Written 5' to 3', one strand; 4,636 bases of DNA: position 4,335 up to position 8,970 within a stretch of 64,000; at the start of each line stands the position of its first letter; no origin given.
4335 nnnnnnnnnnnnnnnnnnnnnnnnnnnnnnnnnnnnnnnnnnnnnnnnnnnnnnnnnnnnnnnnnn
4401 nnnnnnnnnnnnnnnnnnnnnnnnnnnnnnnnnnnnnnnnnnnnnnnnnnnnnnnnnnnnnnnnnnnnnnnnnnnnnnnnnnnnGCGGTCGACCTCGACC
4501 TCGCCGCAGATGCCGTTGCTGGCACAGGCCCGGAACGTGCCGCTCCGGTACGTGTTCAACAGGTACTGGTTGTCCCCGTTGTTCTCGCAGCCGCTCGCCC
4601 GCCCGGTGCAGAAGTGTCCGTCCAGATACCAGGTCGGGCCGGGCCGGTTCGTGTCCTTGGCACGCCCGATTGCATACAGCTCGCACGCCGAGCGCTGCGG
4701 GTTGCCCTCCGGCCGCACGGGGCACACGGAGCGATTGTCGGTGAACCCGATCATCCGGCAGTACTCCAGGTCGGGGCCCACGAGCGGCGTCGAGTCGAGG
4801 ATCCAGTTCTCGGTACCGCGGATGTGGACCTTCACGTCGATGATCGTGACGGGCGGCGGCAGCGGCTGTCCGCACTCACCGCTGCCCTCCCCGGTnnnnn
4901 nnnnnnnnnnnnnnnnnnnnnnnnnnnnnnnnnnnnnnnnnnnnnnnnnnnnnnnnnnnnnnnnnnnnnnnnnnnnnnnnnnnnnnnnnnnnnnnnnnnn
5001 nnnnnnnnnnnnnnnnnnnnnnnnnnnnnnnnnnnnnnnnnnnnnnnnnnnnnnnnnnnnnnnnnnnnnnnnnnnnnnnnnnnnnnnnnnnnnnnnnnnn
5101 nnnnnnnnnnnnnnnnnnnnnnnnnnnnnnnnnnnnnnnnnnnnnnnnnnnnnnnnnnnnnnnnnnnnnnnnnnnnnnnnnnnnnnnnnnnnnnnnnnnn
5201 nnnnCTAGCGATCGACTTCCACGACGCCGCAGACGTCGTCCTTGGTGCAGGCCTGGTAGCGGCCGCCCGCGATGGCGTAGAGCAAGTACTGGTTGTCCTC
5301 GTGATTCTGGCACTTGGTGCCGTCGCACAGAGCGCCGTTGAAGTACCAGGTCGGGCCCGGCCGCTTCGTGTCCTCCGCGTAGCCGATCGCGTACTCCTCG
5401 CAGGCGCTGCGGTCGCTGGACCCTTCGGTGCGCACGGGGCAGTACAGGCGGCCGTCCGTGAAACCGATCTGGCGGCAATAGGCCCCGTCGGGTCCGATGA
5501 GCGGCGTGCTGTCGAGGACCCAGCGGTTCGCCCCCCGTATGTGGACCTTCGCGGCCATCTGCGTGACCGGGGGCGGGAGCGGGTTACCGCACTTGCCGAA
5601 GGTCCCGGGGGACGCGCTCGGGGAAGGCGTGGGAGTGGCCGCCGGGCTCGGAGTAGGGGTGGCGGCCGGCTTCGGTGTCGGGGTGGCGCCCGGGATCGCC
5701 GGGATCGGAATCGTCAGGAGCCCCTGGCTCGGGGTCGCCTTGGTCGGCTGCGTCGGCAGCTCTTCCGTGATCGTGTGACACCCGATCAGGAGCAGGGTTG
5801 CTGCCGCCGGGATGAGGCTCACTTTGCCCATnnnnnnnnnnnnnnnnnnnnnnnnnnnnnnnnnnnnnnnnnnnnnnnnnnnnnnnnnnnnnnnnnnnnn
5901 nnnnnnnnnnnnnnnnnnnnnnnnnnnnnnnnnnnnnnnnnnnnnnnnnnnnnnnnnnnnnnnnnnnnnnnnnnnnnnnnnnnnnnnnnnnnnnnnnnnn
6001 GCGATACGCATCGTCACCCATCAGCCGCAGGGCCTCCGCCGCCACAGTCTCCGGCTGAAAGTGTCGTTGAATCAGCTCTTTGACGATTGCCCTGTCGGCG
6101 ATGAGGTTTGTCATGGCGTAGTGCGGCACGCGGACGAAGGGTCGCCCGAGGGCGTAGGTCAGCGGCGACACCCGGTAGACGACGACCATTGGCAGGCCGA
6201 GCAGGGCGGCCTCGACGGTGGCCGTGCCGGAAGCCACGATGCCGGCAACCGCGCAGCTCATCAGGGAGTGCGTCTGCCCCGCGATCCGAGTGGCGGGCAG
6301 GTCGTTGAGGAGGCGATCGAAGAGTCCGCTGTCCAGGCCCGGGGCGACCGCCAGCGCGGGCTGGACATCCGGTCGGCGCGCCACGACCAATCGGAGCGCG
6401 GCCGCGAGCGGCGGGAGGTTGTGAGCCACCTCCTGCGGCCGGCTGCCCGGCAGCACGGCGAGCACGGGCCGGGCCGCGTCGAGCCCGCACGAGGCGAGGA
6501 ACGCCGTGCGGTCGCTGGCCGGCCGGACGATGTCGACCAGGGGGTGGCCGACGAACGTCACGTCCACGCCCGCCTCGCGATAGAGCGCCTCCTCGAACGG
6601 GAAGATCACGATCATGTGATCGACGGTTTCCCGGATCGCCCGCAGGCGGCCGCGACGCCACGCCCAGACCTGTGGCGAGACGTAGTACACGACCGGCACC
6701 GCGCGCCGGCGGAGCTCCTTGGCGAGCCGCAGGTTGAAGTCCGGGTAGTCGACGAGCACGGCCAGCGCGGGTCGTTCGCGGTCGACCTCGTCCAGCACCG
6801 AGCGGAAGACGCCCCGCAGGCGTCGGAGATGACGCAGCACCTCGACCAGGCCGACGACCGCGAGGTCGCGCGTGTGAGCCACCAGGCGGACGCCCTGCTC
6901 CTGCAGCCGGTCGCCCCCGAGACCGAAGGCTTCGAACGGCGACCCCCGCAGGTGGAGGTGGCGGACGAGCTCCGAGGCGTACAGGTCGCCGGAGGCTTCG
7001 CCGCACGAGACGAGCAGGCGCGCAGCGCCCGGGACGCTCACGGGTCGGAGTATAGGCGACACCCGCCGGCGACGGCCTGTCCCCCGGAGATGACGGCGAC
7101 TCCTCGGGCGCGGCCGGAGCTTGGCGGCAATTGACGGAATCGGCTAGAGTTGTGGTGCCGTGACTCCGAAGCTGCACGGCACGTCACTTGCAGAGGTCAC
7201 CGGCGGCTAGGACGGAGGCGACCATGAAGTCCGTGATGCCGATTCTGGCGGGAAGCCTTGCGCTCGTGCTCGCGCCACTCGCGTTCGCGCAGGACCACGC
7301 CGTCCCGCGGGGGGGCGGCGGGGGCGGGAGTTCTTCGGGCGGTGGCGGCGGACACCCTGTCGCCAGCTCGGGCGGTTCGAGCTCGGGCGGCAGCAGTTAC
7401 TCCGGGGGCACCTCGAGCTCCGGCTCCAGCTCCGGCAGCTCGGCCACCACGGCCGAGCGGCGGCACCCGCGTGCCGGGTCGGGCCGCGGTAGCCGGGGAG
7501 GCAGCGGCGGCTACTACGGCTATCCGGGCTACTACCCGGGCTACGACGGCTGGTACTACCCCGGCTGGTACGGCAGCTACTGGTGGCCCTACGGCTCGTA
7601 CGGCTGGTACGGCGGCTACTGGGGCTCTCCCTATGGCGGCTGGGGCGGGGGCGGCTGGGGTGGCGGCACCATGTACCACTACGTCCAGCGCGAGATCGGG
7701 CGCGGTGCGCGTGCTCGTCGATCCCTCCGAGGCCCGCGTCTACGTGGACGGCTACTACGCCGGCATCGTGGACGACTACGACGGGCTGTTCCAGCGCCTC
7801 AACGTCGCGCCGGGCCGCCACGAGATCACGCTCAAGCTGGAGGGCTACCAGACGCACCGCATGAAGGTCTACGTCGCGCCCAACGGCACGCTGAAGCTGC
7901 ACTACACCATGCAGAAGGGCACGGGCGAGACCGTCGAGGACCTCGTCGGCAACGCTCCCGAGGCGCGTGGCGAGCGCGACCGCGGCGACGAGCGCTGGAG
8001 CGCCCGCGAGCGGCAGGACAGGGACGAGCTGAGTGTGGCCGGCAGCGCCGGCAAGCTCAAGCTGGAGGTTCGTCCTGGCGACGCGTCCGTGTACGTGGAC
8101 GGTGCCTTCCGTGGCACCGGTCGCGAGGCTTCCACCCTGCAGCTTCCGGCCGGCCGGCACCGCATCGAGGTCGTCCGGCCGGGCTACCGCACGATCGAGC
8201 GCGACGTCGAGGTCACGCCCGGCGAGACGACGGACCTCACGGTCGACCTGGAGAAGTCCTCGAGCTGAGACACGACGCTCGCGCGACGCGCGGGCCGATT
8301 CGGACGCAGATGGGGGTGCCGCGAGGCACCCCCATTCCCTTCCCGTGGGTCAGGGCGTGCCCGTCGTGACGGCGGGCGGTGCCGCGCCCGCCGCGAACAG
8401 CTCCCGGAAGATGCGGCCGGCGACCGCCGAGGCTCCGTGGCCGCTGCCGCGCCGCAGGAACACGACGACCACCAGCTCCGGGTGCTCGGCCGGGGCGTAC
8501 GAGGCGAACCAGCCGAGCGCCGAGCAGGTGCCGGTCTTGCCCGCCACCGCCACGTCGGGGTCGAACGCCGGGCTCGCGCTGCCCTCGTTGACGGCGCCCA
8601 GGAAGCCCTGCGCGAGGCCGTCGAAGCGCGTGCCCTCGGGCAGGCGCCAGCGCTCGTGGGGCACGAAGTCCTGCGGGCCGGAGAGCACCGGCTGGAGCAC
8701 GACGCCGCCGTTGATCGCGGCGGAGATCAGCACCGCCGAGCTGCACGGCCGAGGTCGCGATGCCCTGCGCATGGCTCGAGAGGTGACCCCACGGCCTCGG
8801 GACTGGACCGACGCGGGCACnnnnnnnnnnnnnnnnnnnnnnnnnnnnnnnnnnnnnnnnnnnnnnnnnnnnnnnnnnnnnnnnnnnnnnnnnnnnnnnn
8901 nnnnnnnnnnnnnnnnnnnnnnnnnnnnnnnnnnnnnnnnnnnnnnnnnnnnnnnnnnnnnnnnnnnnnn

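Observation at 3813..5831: Tandem trio of lipoproteins sharing an unrecognised 8-cysteine domain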

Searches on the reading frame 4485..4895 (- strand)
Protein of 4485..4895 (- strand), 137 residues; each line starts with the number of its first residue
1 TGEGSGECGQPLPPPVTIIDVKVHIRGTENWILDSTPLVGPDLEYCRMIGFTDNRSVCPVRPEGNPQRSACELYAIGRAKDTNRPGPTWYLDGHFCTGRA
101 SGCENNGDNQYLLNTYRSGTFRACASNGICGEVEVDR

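Call 20: search_protein_representatives(alignment_id=A3)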
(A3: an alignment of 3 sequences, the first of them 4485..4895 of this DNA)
Query: 3 sequences, 137 profile positions. Proteins with E-value up to 0.001 (for the whole library): 350; up to 1e-10: 200; up to 1e-30: 46. The best 150 are listed.
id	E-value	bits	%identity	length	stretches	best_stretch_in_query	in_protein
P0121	2.4e-54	199.5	-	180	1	17-135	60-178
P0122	8.4e-53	194.5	-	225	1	3-137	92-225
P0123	2.2e-51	189.9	-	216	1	3-137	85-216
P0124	9.3e-51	187.9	-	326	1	6-137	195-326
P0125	5.1e-50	185.5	-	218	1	2-135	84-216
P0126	1.4e-48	180.8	-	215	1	4-135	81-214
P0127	2.7e-45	170.2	-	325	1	6-137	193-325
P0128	8.7e-45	168.5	-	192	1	7-136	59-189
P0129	3.1e-44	166.7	-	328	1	7-130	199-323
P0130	3.2e-43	163.4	-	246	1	6-136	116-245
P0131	3.3e-42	160.2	-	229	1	30-137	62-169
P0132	6.6e-41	155.9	-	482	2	7-132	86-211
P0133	9.5e-41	155.4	-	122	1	12-136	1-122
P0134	3.2e-40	153.7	-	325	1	6-136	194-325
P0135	3.7e-40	153.5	-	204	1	6-137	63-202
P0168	4.2e-30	120.9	-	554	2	7-63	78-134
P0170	3.0e-29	118.2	-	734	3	45-129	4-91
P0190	7.7e-24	100.7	-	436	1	5-81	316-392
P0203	1.4e-21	93.4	-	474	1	7-135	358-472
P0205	1.8e-21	93.0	-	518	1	6-135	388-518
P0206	2.7e-21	92.4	-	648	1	5-135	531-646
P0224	2.3e-19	86.2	-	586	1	7-135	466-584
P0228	3.5e-19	85.6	-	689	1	6-133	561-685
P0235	1.2e-17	80.6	-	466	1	6-136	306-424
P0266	6.8e-15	71.7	-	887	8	75-130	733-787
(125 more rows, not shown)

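Call 21: search_protein_families(library=pfam, proteins=[P0124, P0132, P0168, P0170, P0203, P0205, P0206, P0224, P0228, P0266], max_evalue=0.01)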
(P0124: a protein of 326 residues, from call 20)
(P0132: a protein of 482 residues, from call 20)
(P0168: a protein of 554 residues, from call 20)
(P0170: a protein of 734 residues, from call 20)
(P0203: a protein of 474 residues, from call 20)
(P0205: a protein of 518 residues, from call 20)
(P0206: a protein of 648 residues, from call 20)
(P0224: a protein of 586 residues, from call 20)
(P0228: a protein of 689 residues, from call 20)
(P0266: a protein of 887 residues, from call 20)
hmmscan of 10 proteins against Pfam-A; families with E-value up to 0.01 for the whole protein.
P0124 (326 aa): 0 families

P0132 (482 aa): 0 families

P0168 (554 aa): 0 families

P0170 (734 aa): 0 families

P0203 (474 aa): 0 families

P0205 (518 aa): 0 families

P0206 (648 aa): 0 families

P0224 (586 aa): 2 families
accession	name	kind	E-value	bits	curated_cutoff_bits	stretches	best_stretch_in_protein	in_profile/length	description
PF13204.13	Apiosidase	-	7.1e-08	32.9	26.5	1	128-220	78-155/320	Apiosidase-like, catalytic domain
PF00150.24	Cellulase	-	0.004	17.1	23.5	1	119-219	44-132/272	Cellulase (glycosyl hydrolase family 5)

P0228 (689 aa): 0 families

P0266 (887 aa): 25 families
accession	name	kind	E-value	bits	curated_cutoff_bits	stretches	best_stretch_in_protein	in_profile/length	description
PF07495.19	Y_Y_Y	-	5.3e-17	61.9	26.6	1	572-625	8-60/65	Y_Y_Y domain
PF18962.6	Por_Secre_tail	-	2.4e-13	50.6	27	0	584-614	36-66/75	Secretion system C-terminal sorting domain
PF13750.12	Big_3_3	-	3.7e-13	49.9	27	0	335-399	4-68/157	Bacterial Ig-like domain (group 3)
PF11589.14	DUF3244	-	8.2e-13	48.6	25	0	592-616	65-89/96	Domain of unknown function (DUF3244)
PF22352.2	K319L-like_PKD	-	8.9e-13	48.5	27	0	312-358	27-72/84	K319L-like, PKD domain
PF17996.7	CE2_N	-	3.7e-12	46.7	27.9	0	379-457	21-100/108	Carbohydrate esterase 2 N-terminal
PF11797.14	WxLIP_HBD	-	5.4e-12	46.3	28.9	0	596-633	97-134/138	WxL Interacting Protein, host binding domain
PF24966.2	Ig_TR130_2nd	-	4.9e-10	40.3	23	0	782-828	5-51/95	TR130 second Ig-like domain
PF23623.1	GBD_IRG7_N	-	9.2e-09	35.8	27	0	589-614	57-82/95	IRG7 N-terminal galactose binding domain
PF16640.11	Big_3_5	-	9.6e-09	36.1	35.5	0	588-608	45-65/88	Bacterial Ig-like domain (group 3)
PF23196.1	NOMO_6th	-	7.1e-08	33.3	27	0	336-356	53-73/123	NOMO sixth transthyretin-like domain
PF17957.7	Big_7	-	2.3e-07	31.8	24.1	0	563-608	24-68/70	Bacterial Ig domain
PF24421.1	Ig_J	-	3e-07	30.9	29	0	678-699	64-85/104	Tip attachment protein J, Ig-like domain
PF18981.6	InlK_D3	-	1.8e-06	28.4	25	0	590-627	36-73/75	Internalin K domain (D3/D4)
PF16820.11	PKD_3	-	2.4e-06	27.8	26.3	0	48-70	21-43/68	PKD-like domain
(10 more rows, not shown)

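Call 34: list_cluster_members(proteins=[P0224, P0206, P0228, P0203, P0205, P0235, P0190, P0124, P0121, P0128])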
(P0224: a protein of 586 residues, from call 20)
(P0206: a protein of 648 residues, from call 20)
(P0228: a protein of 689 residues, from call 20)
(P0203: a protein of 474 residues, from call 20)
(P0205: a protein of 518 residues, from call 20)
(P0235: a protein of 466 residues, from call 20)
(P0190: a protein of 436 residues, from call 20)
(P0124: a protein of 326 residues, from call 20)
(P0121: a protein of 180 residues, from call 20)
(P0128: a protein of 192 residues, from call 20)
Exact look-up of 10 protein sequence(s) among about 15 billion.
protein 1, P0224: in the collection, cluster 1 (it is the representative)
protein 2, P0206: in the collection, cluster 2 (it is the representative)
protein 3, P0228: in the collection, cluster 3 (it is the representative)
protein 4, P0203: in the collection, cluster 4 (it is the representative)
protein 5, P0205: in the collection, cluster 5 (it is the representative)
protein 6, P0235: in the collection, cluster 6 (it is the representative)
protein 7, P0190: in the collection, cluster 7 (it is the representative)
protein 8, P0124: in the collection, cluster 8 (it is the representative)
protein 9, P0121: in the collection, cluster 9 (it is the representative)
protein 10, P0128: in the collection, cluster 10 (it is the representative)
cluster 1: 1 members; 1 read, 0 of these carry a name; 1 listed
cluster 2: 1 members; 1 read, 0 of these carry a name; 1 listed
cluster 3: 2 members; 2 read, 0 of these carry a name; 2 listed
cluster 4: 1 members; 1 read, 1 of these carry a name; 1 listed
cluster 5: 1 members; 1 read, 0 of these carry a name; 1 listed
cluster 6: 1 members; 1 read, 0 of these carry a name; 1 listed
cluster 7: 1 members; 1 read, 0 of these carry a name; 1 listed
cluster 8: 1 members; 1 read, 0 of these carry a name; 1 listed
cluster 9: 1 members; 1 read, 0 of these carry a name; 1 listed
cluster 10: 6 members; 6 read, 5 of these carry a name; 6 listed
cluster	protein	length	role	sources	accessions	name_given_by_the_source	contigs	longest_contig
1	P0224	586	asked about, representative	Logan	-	-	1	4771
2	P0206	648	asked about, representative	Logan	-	-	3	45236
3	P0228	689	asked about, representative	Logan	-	-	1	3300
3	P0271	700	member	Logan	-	-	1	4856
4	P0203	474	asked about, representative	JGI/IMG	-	hypothetical protein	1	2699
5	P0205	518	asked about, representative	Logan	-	-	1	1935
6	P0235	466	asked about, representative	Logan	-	-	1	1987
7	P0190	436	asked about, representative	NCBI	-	-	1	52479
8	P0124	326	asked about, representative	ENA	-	-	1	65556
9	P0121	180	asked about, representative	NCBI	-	-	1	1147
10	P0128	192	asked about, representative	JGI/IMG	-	hypothetical protein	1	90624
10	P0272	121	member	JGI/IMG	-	hypothetical protein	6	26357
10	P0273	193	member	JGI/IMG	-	hypothetical protein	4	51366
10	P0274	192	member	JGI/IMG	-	hypothetical protein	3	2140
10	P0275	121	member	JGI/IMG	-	hypothetical protein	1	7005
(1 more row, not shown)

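Call 46: find_related_loci(query=A3, collection=genome_contigs, flank=6000)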
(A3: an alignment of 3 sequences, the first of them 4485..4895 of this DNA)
Query A3 (137 aa) in genome_contigs; peptide patterns used: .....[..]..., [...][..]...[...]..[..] (x = any residue, [..] = any of these).
69 stretches matched a pattern; 33 encode a relative of the query (tblastn E <= 1e-3); 32 distinct loci.
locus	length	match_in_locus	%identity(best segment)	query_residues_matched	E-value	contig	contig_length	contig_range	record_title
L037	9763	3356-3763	76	1-136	6e-72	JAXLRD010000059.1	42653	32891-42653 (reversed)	MAG: Vicinamibacteria bacterium isolate STL-ACI20 C2.206.fa-59, whole genome shotgun sequence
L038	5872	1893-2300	71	2-137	2e-67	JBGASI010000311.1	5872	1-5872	MAG: Vicinamibacteria bacterium isolate MAG_AAO_AS.80 AAOAS-80_scaffold_27004, whole genome shotgun sequence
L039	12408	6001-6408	69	2-137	8e-65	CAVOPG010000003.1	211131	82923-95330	MAG: uncultured Acidobacteriota bacterium isolate MFD10007.bin.2.143 genome assembly, contig: contig_14105, whole genome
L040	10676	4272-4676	69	3-137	4e-65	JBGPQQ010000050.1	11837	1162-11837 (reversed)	MAG: Vicinamibacteria bacterium isolate OBJ1_062018_150_29 k141_2506351_length_11837_cov_8.0000, whole genome shotgun se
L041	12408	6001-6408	66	3-137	7e-63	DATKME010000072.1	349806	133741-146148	MAG TPA_asm: Vicinamibacteria bacterium isolate SMAG_U14703 k141_4589237, whole genome shotgun sequence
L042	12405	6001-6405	67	3-137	2e-60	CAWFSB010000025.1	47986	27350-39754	MAG: uncultured Acidobacteriota bacterium isolate MFD00905.bin.3.32 genome assembly, contig: contig_33862, whole genome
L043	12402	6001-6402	63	2-137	1e-55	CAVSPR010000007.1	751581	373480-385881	MAG: uncultured Acidobacteriota bacterium isolate MFD02979.bin.2.94 genome assembly, contig: contig_37801, whole genome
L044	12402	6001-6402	59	3-137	1e-53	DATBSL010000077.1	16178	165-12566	MAG TPA_asm: Vicinamibacteria bacterium isolate SMAG_U4156 k141_139021, whole genome shotgun sequence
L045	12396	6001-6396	60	5-137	5e-53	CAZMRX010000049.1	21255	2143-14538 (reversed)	MAG TPA_asm: uncultured Acidobacteriota bacterium isolate SRP287453_co1_166 genome assembly, contig: NODE_4358_length_21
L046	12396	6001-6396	60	5-137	2e-52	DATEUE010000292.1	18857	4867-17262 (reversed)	MAG TPA_asm: Vicinamibacteria bacterium isolate SMAG_U8333 k141_487713, whole genome shotgun sequence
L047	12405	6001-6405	61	2-137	6e-52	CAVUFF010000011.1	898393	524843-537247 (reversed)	MAG: uncultured Acidobacteriota bacterium isolate MFD04944.bin.3.170 genome assembly, contig: contig_9625, whole genome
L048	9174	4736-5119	58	8-137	1e-50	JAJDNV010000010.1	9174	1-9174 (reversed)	MAG: Acidobacteria bacterium isolate ALSabin.176 k141_4458, whole genome shotgun sequence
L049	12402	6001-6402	56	1-137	1e-49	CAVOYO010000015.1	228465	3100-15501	MAG: uncultured Acidobacteriota bacterium isolate MFD09779.bin.2.31 genome assembly, contig: contig_42236, whole genome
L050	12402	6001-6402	56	3-136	8e-49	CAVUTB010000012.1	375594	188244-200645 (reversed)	MAG: uncultured Acidobacteriota bacterium isolate MFD00962.bin.2.101 genome assembly, contig: contig_19197, whole genome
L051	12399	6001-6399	72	5-137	3e-66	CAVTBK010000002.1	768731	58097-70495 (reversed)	MAG: uncultured Acidobacteriota bacterium isolate MFD02416.bin.1.351 genome assembly, contig: contig_10043, whole genome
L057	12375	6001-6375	59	4-128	2e-43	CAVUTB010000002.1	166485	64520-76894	MAG: uncultured Acidobacteriota bacterium isolate MFD00962.bin.2.101 genome assembly, contig: contig_130422, whole genom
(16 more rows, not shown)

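Call 62: search_protein_families(library=pfam, proteins=[L057:2992-5319:+], max_evalue=0.001)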
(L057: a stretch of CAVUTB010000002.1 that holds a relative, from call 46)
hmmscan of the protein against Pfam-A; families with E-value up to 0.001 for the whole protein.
L057:2992-5319:+ (775 aa): 3 families
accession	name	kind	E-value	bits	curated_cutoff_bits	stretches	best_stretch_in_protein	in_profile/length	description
PF00912.28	Transgly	-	1.7e-62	210.5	27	1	164-345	10-178/178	Transglycosylase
PF00905.27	Transpeptidase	-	1.8e-29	103.4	22.1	1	439-687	1-267/299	Penicillin binding protein transpeptidase domain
PF14814.11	UB2H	-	4.8e-07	30.2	27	1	69-145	2-80/85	Bifunctional transglycosylase second domain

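Call 73: find_related_loci(query=A5, collection=genome_contigs, flank=4000)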
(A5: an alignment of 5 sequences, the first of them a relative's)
Query A5 (648 aa) in genome_contigs; peptide patterns used: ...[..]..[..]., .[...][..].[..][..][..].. (x = any residue, [..] = any of these).
50 stretches matched a pattern, but none encodes a relative of the query by tblastn (E <= 1e-3).

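Call 74: find_encoding_contigs(protein=P0206, flank=8000, max_places=3)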
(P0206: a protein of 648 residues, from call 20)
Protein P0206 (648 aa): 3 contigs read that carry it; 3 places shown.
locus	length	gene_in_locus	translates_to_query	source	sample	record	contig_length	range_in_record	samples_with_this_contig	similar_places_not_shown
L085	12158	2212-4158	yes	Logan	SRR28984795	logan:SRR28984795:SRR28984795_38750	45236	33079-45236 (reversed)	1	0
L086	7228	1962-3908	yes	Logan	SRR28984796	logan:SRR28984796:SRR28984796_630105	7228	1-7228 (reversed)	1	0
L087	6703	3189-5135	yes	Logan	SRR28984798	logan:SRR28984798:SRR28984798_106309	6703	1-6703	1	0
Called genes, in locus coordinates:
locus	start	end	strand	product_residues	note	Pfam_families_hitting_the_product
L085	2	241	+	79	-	?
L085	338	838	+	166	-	-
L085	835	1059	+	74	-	-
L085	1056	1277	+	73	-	-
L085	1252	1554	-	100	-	-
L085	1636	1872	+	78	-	-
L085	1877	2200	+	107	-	-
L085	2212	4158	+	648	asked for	-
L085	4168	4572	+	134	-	-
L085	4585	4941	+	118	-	-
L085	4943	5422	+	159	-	-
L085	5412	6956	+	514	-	PF03237:Terminase_6N, PF17289:Terminase_6C (weak)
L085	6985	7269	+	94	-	-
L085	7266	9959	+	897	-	-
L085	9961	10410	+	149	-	PF01464:SLT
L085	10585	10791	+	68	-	-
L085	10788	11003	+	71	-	-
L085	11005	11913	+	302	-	-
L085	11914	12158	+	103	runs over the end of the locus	PF00166:Cpn10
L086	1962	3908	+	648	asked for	-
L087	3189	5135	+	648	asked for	-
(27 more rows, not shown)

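Call 75: find_related_loci(query=A5, collection=viral_contigs, flank=6000)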
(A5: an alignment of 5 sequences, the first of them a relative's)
Query A5 (648 aa) in viral_contigs; peptide patterns used: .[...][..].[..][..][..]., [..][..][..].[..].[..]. (x = any residue, [..] = any of these).
77 stretches matched a pattern; 5 encode a relative of the query (tblastn E <= 1e-3); 5 distinct loci.
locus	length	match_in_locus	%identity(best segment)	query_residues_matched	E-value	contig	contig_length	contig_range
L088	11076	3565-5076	39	97-633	2e-95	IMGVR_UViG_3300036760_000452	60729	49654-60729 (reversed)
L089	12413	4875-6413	39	100-633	2e-97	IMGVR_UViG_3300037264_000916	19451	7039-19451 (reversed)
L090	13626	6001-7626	34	103-644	9e-75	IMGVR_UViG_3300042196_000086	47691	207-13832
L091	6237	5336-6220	45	92-388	5e-66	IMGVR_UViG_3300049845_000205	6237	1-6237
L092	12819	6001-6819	28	130-390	3e-15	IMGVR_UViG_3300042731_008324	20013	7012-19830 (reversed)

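Call 76: search_dna_similar(query=P0206, collection=phages, mode=protein, max_evalue=0.001, max_rows=15)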
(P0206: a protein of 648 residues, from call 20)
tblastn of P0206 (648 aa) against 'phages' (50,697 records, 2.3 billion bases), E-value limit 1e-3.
No match.

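Call 78: find_related_loci(query=A3, collection=viral_contigs, flank=6000)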
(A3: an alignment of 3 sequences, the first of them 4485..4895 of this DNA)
Query A3 (137 aa) in viral_contigs; peptide patterns used: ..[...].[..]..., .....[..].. (x = any residue, [..] = any of these).
75 stretches matched a pattern; 1 encode a relative of the query (tblastn E <= 1e-3); 1 distinct loci.
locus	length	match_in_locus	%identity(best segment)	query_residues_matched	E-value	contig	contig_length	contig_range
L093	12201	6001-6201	53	8-77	1e-16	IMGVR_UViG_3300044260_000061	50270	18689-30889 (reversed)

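Call 80: search_protein_families(library=phrogs, proteins=[P0206, L088:3436-5151:+, L085:1877-2200:+, L085:4168-4572:+, L085:4585-4941:+, L085:4943-5422:+, L085:7266-9959:+, L088:6605-8101:+, L088:9-1259:+], max_evalue=0.001)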
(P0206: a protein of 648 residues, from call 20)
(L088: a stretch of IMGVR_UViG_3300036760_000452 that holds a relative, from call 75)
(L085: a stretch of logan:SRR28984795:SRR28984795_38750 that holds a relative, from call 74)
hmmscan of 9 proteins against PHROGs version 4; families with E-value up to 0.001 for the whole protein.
P0206 (648 aa): 0 families

L088:3436-5151:+ (571 aa): 0 families

L085:1877-2200:+ (107 aa): 0 families

L085:4168-4572:+ (134 aa): 0 families

L085:4585-4941:+ (118 aa): 0 families

L085:4943-5422:+ (159 aa): 0 families

L085:7266-9959:+ (897 aa): 1 family
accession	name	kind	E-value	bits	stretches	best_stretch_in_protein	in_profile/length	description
phrog_332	-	connector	8.5e-09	35.3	1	374-561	247-425/560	head-tail adaptor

L088:6605-8101:+ (498 aa): 4 families
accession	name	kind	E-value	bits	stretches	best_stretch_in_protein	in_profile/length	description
phrog_38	-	head and packaging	4.7e-92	310.9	1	25-449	290-707/760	terminase large subunit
phrog_4758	-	head and packaging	3.2e-47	161.9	1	25-228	35-240/243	terminase large subunit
phrog_5573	-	head and packaging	9.8e-39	134.3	1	210-443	6-232/250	terminase large subunit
phrog_30251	-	head and packaging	6.9e-16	58.6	1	53-376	58-384/799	terminase large subunit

L088:9-1259:+ (416 aa): 0 families

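Call 92: search_solved_structures(query=A5, max_evalue=1)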
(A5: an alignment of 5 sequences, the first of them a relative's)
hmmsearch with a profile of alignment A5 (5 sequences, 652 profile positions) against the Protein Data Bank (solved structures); distinct sequences matched with E-value up to 1: 1.
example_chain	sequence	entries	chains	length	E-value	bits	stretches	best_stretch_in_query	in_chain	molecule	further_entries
4n0r_A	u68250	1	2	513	0.11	14.4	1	252-336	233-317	putative glycoside hydrolase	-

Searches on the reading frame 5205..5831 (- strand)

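Call 4: search_protein_families(library=pfam, proteins=[window:5205-5831:-], max_evalue=10)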
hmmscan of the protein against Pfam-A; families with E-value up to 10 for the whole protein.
window:5205-5831:- (208 aa): 0 families

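Call 5: search_protein_families(library=ncbifam, proteins=[window:5205-5831:-], max_evalue=10)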
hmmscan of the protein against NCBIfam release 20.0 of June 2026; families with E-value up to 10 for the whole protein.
window:5205-5831:- (208 aa): 3 families
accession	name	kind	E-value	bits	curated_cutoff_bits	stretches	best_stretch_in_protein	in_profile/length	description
NF033186.1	internalin_K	exception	0.086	11.3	1100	1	30-76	494-541/604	class 1 internalin InlK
NF052345.1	S_layer_anammox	exception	0.11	9.8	1400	1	49-77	1284-1312/1596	Kustd1514 family S-layer glycoprotein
NF037973.1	metallo_SslE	exception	0.36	8.1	3000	1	32-103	34-101/1519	lipoprotein metalloprotease SslE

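Call 87: search_protein_families(library=padloc, proteins=[window:5205-5831:-], max_evalue=0.01)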
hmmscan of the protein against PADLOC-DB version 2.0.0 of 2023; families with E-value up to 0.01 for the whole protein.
window:5205-5831:- (208 aa): 0 families

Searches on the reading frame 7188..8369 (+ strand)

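Call 49: search_protein_families(library=pfam, proteins=[window:7188-8369:+, window:7258-8268:+], max_evalue=0.001)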
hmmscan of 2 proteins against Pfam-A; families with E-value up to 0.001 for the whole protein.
window:7188-8369:+ (393 aa): 0 families

window:7258-8268:+ (336 aa): 4 families
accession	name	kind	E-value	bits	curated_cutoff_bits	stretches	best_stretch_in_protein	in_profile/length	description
PF08308.17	PEGA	-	5.1e-25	87.6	20.8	2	266-334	3-70/71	PEGA domain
PF13620.12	CarboxypepD_reg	-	3.2e-09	37.4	32.3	1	295-332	44-82/82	Carboxypeptidase regulatory-like domain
PF13715.12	CarbopepD_reg_2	-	4.5e-09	36.7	32.2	1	159-221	17-79/88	CarboxypepD_reg-like domain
PF06832.18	BiPBP_C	-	0.00044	20.5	26.8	0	263-306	31-79/90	Penicillin-Binding Protein C-terminus Family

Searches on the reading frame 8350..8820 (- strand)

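Call 62: search_protein_families(library=pfam, proteins=[window:8350-8820:-], max_evalue=0.001)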
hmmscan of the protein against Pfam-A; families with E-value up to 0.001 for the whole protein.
window:8350-8820:- (156 aa): 1 family
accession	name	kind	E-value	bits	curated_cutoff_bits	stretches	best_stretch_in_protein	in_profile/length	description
PF00905.27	Transpeptidase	-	9.8e-08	32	22.1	1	69-142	211-298/299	Penicillin binding protein transpeptidase domain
